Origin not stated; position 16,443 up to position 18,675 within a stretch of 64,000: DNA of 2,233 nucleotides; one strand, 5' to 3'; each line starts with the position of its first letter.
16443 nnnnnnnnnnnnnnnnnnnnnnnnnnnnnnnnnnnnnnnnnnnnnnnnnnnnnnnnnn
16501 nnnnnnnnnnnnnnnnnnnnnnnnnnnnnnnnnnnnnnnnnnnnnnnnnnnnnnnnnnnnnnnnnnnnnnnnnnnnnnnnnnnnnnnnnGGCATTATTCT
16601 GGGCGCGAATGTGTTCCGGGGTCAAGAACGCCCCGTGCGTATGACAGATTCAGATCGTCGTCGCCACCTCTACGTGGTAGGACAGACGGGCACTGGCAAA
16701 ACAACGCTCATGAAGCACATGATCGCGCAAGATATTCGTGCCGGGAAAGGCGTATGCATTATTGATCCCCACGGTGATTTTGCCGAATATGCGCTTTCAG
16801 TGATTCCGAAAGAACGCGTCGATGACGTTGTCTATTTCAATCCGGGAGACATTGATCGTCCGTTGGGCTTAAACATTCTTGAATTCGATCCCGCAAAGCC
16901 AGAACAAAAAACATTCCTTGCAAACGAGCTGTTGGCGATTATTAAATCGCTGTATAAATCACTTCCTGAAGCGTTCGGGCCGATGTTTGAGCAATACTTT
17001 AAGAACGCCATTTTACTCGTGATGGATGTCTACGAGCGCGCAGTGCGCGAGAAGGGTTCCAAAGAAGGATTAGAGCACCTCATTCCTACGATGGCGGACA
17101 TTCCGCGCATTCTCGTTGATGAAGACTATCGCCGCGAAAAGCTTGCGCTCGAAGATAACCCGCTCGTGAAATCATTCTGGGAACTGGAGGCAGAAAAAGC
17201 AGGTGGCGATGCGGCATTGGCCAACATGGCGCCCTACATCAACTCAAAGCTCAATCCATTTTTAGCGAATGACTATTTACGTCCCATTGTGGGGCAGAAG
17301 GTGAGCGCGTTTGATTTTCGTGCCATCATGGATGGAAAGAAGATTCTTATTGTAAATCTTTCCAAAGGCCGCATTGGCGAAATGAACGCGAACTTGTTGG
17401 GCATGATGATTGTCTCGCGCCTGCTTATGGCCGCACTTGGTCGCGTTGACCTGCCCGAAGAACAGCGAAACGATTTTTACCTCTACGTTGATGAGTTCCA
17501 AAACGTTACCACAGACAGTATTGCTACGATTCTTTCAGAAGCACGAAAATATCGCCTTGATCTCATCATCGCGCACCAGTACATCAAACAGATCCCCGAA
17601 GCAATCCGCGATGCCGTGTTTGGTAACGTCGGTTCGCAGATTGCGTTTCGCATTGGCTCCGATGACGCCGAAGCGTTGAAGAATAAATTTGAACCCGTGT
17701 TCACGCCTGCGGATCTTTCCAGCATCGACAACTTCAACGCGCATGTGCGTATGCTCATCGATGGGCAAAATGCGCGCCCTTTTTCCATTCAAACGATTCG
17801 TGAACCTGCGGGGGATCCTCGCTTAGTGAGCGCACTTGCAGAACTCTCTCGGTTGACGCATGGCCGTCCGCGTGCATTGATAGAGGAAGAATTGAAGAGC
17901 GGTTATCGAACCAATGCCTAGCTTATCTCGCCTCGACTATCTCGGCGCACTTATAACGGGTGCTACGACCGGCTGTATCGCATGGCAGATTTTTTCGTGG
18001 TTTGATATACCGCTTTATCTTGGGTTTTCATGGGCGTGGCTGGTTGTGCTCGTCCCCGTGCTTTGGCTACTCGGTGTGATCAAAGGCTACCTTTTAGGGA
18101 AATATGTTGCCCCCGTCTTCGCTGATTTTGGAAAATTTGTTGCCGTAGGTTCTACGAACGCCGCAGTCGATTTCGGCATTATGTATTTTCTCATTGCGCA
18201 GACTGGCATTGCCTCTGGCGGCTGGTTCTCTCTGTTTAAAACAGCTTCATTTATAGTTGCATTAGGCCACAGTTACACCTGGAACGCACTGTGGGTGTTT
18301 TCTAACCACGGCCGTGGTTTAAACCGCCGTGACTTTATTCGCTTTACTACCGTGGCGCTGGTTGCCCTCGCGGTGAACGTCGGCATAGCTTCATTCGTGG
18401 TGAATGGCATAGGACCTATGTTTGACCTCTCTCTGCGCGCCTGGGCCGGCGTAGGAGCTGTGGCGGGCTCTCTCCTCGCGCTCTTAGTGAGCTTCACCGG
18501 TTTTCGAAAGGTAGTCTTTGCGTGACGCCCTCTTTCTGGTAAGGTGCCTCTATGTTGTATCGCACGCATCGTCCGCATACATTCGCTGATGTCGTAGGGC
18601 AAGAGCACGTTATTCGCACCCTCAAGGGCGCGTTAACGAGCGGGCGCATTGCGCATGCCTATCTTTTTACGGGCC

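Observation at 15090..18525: Stand-alone VirD4/TraG-like coupling ATPase fused in an operon with a GtrA-like protein, next to a GT-C glycosyltransferase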

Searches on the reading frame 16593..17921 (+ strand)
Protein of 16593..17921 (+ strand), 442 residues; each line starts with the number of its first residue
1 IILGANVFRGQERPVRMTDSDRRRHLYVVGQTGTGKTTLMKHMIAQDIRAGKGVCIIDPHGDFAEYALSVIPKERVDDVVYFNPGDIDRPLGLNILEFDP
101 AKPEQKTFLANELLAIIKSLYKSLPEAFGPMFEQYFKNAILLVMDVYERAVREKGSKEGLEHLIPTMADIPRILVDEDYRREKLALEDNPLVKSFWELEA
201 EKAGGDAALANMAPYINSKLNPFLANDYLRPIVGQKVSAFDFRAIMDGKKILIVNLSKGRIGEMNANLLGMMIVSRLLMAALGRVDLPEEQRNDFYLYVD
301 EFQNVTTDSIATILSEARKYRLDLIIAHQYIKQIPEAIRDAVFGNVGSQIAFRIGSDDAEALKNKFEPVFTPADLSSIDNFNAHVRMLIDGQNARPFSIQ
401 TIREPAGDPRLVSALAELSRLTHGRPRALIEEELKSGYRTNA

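Call 47: search_dna_similar(query=window:16593-17921:+, collection=plasmids, mode=protein, max_evalue=0.001, max_rows=15)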
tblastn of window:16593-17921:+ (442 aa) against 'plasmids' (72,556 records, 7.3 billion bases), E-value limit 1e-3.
Records with a match: 313; places in all: 324; records where one place covers at least 80% of the query: 186.
Best place of each record, by identity: <60% 313.
By first word of the organism name: Streptomyces 66; Bacillus 53; Clostridium 19; Natrinema 12; Sulfolobus 12; Serratia 11; Pseudomonas 10; Haladaptatus 9; Paenibacillus 6; Halalkalicoccus 5; and 73 more.
By predicted mobility (MOB-suite, as given by PLSDB): non-mobilizable 227; mobilizable 48; conjugative 38.
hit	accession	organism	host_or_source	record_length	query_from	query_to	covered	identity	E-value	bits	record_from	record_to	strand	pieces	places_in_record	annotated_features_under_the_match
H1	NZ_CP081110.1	Sulfitobacter mediterraneus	-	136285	3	398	90%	34.8%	4e-67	239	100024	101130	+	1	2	type IV secretion system DNA-binding domain-containing protein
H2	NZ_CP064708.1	Bradyrhizobium sp. 131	Acmispon strigosus,cell culture,root ...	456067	15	405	88%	32.2%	2e-61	223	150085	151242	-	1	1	type IV secretion system DNA-binding domain-containing protein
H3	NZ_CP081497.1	Streptomyces sp. BHT-5-2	whole organism,plant soil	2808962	10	401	89%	31.0%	1e-50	191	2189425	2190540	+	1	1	none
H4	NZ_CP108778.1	Embleya sp. NBC_00896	-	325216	23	401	86%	31.9%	8e-52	195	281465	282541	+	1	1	type IV secretory system conjugative DNA transfer family protein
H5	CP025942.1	Bacillus subtilis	Mixed culture,Chinese food lobster sauce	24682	1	422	95%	28.5%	8e-30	130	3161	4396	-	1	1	ATPase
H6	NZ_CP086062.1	Bacillus sp. BC1-43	Sing cell,soil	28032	1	422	95%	28.5%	9e-30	130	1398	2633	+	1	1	DUF87 domain-containing protein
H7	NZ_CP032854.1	Bacillus subtilis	cell culture,Cheonggukjang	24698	1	422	95%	28.5%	1e-29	129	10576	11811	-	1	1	DUF87 domain-containing protein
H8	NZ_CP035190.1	Bacillus licheniformis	cell culture,food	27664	1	422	95%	27.8%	5e-28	124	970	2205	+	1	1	DUF87 domain-containing protein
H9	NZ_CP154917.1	Bacillus subtilis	-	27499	1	422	95%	27.8%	6e-28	124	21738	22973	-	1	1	DUF87 domain-containing protein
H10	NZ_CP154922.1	Bacillus subtilis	-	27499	1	422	95%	27.8%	6e-28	124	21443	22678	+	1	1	DUF87 domain-containing protein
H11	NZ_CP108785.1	Embleya sp. NBC_00888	-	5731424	10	409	90%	29.4%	1e-49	189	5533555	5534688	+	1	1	none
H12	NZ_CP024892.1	Rhodococcus ruber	cell culture,activated sludge from ...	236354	14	399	87%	29.7%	2e-46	179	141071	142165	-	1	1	DUF87 domain-containing protein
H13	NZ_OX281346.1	Thermococcus nautili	-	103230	13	413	91%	28.6%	2e-29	129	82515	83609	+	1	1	ATP-binding protein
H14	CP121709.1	Bacillus subtilis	cell culture,Kantong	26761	1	397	90%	28.6%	2e-29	129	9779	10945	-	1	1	DUF87 domain-containing protein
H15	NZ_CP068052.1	Peribacillus psychrosaccharolyticus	-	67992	1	400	90%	27.9%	3e-27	122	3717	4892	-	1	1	DUF87 domain-containing protein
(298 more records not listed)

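Call 48: get_annotated_region(hit=H1, flank=6000)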
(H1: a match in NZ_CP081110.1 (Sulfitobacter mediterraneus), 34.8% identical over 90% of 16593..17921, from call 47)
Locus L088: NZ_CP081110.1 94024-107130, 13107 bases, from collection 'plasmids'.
description: Sulfitobacter mediterraneus strain M342 plasmid unnamed1, complete sequence
organism: Sulfitobacter mediterraneus (NCBI taxid 83219)
taxonomy: Bacteria; Pseudomonadota; Alphaproteobacteria; Rhodobacterales; Roseobacteraceae; Sulfitobacter; Sulfitobacter mediterraneus
host: -; source: -; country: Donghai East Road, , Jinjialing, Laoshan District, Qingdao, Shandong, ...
typing (MOB-suite, as given by PLSDB): non-mobilizable
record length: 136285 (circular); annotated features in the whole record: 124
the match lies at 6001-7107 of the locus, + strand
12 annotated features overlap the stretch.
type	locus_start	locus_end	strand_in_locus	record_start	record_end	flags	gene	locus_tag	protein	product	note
CDS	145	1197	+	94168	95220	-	-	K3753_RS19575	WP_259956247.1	helix-turn-helix domain-containing protein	-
CDS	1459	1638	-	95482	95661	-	-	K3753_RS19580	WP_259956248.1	hypothetical protein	-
CDS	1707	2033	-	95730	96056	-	-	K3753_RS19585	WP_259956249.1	hypothetical protein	-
CDS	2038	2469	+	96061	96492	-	-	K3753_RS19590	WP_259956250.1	hypothetical protein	-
CDS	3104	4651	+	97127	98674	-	-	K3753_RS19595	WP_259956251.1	recombinase family protein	GO:0006310 - DNA recombination [Evidence IEA]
CDS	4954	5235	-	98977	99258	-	-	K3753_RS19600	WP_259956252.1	hypothetical protein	-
CDS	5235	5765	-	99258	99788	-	-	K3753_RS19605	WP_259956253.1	DUF3768 domain-containing protein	-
CDS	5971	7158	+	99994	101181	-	-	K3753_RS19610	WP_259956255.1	type IV secretion system DNA-binding domain-containing protein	-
CDS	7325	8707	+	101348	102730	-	-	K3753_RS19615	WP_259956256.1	transposase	GO:0006313 - DNA transposition [Evidence IEA]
CDS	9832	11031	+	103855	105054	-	-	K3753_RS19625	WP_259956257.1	IS91 family transposase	-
CDS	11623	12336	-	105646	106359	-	-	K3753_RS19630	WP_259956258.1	alpha/beta hydrolase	-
CDS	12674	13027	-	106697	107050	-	-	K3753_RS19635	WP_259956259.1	hypothetical protein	-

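Call 49: get_annotated_region(hit=H5, flank=5000)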
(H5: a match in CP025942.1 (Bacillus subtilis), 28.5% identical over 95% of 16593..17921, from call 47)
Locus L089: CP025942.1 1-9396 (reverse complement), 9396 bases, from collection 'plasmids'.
description: Bacillus subtilis strain BJ3-2 plasmid unnamed, complete sequence
organism: Bacillus subtilis (NCBI taxid 1423)
taxonomy: Bacteria; Bacillota; Bacilli; Bacillales; Bacillaceae; Bacillus; Bacillus subtilis
host: -; source: Mixed culture,Chinese food lobster sauce; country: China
typing (MOB-suite, as given by PLSDB): non-mobilizable
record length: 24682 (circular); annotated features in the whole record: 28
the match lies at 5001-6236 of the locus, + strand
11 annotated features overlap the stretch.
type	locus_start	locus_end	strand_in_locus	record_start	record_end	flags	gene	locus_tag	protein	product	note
CDS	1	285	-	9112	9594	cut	-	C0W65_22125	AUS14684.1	hypothetical protein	-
CDS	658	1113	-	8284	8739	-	-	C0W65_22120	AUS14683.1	hypothetical protein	-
CDS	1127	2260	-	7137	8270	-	-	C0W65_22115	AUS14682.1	hypothetical protein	-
CDS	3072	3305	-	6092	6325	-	-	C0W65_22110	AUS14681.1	hypothetical protein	-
CDS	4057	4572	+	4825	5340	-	-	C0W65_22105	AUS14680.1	hypothetical protein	-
CDS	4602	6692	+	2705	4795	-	-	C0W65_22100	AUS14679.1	ATPase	-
CDS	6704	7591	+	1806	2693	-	-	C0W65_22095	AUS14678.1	hypothetical protein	-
CDS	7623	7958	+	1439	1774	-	-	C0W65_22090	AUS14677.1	hypothetical protein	-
CDS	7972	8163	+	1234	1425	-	-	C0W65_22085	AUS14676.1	hypothetical protein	-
CDS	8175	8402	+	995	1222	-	-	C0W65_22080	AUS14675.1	hypothetical protein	-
CDS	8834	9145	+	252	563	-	-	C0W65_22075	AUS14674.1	hypothetical protein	-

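Call 90: get_annotated_region(hit=H2, flank=6000)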
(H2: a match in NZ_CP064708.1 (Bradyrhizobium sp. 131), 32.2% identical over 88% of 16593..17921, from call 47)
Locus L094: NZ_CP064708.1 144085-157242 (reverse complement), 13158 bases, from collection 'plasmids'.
description: Bradyrhizobium sp. 131 plasmid p131_1, complete sequence
organism: Bradyrhizobium sp. 131 (NCBI taxid 2782609)
taxonomy: Bacteria; Pseudomonadota; Alphaproteobacteria; Hyphomicrobiales; Nitrobacteraceae; Bradyrhizobium; Bradyrhizobium sp. 131
host: -; source: Acmispon strigosus,cell culture,root nodule; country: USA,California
typing (MOB-suite, as given by PLSDB): non-mobilizable
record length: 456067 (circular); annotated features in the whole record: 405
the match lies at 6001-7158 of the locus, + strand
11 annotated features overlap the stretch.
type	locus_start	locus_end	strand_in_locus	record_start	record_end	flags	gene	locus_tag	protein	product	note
CDS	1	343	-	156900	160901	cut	-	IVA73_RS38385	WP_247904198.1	CHAT domain-containing protein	-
CDS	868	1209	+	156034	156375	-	-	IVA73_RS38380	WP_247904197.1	hypothetical protein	-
CDS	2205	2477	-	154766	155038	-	-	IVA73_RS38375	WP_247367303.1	hypothetical protein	-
CDS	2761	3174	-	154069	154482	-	-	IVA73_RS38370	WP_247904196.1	hypothetical protein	-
CDS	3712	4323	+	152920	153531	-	-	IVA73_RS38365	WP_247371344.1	hypothetical protein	-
CDS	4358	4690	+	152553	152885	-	-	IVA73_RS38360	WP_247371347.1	hypothetical protein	-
CDS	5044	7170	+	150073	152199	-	-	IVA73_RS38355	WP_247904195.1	type IV secretion system DNA-binding domain-containing protein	-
CDS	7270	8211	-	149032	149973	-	-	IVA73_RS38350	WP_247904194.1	hypothetical protein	-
CDS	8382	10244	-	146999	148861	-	-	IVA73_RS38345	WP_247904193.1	CHAT domain-containing protein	-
CDS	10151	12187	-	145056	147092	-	-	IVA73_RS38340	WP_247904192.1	tetratricopeptide repeat protein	-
CDS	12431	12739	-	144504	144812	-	-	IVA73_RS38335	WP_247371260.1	hypothetical protein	-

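Call 91: get_annotated_region(hit=H4, flank=6000)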
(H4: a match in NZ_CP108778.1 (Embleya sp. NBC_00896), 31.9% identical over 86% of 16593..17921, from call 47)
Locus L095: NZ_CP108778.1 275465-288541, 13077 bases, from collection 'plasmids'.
description: Embleya sp. NBC_00896 plasmid unnamed2, complete sequence
organism: Embleya sp. NBC_00896 (NCBI taxid 2975961)
taxonomy: Bacteria; Actinomycetota; Actinomycetes; Kitasatosporales; Streptomycetaceae; Embleya; Embleya sp. NBC 00896
host: -; source: -; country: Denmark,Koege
typing (MOB-suite, as given by PLSDB): non-mobilizable
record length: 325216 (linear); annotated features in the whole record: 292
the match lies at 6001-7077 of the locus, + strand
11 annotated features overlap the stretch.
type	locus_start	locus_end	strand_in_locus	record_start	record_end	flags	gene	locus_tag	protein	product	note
CDS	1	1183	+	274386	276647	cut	-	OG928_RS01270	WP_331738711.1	hypothetical protein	-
CDS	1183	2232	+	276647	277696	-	-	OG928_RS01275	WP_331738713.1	PrgI family protein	-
CDS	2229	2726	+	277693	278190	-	-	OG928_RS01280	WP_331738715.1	XF1762 family protein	-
CDS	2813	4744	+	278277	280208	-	-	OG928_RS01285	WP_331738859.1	ATP-binding protein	-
CDS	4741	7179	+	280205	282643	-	-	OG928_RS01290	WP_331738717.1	type IV secretory system conjugative DNA transfer family protein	-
CDS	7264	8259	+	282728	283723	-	-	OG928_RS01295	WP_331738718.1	replication-relaxation family protein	-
CDS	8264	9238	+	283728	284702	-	-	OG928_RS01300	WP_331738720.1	NlpC/P60 family protein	-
CDS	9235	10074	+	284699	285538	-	-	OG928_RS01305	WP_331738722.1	hypothetical protein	-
CDS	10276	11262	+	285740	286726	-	-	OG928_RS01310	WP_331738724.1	hypothetical protein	-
CDS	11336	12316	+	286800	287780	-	-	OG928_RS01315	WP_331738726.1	hypothetical protein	-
CDS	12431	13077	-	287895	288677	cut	-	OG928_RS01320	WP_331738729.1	helix-turn-helix domain-containing protein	-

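Call 95: search_protein_families(library=pfam, proteins=[L095:4741-7176:+, L095:2813-4741:+, L095:1183-2229:+, L095:2229-2723:+, L095:7264-8256:+, L095:8264-9235:+, L095:9235-10071:+, L094:5044-7167:+, L089:4602-6689:+], max_evalue=0.001)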
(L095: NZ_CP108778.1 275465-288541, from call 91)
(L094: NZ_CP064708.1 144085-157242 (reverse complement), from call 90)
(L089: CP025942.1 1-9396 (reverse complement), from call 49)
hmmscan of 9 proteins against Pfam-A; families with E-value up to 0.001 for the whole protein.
L095:4741-7176:+ (812 aa): 7 families
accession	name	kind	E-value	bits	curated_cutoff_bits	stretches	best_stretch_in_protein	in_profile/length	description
PF02534.20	T4SS-DNA_transf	-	2.4e-10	40.3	20.1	1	415-494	37-114/468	Type IV secretory system Conjugative DNA transfer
PF10412.15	TrwB_AAD_bind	-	2.1e-09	37.2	20.5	1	415-484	9-72/387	Type IV secretion-system coupling protein DNA-binding domain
PF01935.23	DUF87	-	1.3e-06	29.2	23.2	1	421-484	23-83/220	Helicase HerA, central domain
PF13401.12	AAA_22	-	1.8e-06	28.8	27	0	419-459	3-43/130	AAA domain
PF12696.13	TraG-D_C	-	1.3e-05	25.6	22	1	673-740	4-72/126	TraM recognition site of TraD and TraG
PF01580.24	FtsK_SpoIIIE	-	0.00022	21.2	24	1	418-443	36-61/221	FtsK/SpoIIIE family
PF25199.1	nSTAND_NTPase5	-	0.00093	19.5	34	0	417-480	37-101/145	Novel STAND NTPase 5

L095:2813-4741:+ (643 aa): 4 families
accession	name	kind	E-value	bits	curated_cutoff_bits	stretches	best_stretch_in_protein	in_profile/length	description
PF19044.6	P-loop_TraG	-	1.6e-14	53.8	25.8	2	445-539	250-347/413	TraG P-loop domain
PF12846.13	AAA_10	-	1e-11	44.9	27.5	1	420-497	215-292/362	AAA-like domain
PF11130.14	TraC_F_IV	-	1.6e-05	24.6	28.1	1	52-164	266-374/375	TraC protein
PF01935.23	DUF87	-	5e-05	23.9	23.2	1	232-292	29-92/220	Helicase HerA, central domain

L095:1183-2229:+ (349 aa): 1 family
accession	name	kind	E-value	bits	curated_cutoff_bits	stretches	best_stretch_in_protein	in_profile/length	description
PF12666.12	PrgI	-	1.3e-17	64.6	27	1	14-101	1-89/91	PrgI family protein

L095:2229-2723:+ (165 aa): 1 family
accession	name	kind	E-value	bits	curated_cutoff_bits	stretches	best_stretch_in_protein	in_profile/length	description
PF25680.1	Mom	-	0.00058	20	27.1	1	3-99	2-109/202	Mom protein family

L095:7264-8256:+ (331 aa): 1 family
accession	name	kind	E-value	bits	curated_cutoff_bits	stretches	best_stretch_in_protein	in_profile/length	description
PF13814.12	Replic_Relax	-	2.7e-36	125.9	25.3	1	24-206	2-178/191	Replication-relaxation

L095:8264-9235:+ (324 aa): 3 families
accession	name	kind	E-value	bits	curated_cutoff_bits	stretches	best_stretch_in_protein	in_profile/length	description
PF00877.26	NLPC_P60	-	7.5e-20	71.3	23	1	213-310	1-97/105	NlpC/P60 family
PF01464.25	SLT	-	2.4e-08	34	21.3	1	69-182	5-109/117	Transglycosylase SLT domain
PF13406.11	SLT_2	-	0.00093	18.9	24.3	0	106-159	153-206/292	Transglycosylase SLT domain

L095:9235-10071:+ (279 aa): 0 families

L094:5044-7167:+ (708 aa): 4 families
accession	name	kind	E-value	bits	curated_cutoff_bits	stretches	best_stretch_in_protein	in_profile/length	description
PF10412.15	TrwB_AAD_bind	-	2.3e-11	43.6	20.5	2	320-370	7-57/387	Type IV secretion-system coupling protein DNA-binding domain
PF02534.20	T4SS-DNA_transf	-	1.2e-07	31.4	20.1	0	582-653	294-367/468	Type IV secretory system Conjugative DNA transfer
PF12696.13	TraG-D_C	-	2.2e-05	24.8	22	1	589-656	1-68/126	TraM recognition site of TraD and TraG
PF01935.23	DUF87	-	2.5e-05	24.9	23.2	1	328-368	23-64/220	Helicase HerA, central domain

L089:4602-6689:+ (696 aa): 2 families
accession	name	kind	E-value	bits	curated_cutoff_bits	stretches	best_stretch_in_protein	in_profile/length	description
PF01935.23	DUF87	-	4.6e-10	40.4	23.2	1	142-390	8-217/220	Helicase HerA, central domain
PF10412.15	TrwB_AAD_bind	-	0.00068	19.1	20.5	0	379-490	214-323/387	Type IV secretion-system coupling protein DNA-binding domain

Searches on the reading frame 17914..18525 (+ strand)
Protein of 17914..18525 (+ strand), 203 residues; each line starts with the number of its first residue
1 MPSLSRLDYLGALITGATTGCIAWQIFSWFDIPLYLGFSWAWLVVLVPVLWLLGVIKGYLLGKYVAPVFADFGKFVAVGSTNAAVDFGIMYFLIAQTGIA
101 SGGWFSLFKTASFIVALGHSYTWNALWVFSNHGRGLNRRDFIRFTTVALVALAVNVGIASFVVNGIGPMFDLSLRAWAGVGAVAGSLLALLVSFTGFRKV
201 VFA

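Call 3: search_protein_families(library=pfam, proteins=[window:17914-18525:+], max_evalue=0.01)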
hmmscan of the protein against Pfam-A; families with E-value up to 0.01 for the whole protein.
window:17914-18525:+ (203 aa): 1 family
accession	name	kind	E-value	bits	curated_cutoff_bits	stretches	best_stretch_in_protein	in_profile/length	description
PF04138.20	GtrA_DPMS_TM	-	5.5e-15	56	26.1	1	74-202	1-117/117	GtrA/DPMS, transmembrane domain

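Call 4: search_protein_families(library=ncbifam, proteins=[window:17914-18525:+], max_evalue=0.01)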
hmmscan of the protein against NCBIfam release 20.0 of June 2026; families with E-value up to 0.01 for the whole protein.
window:17914-18525:+ (203 aa): 1 family
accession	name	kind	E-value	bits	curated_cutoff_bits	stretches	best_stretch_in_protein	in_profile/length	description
TIGR01409.1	TAT_signal_seq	domain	0.0032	17.8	16.7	1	136-154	1-19/29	twin-arginine translocation signal domain-containing protein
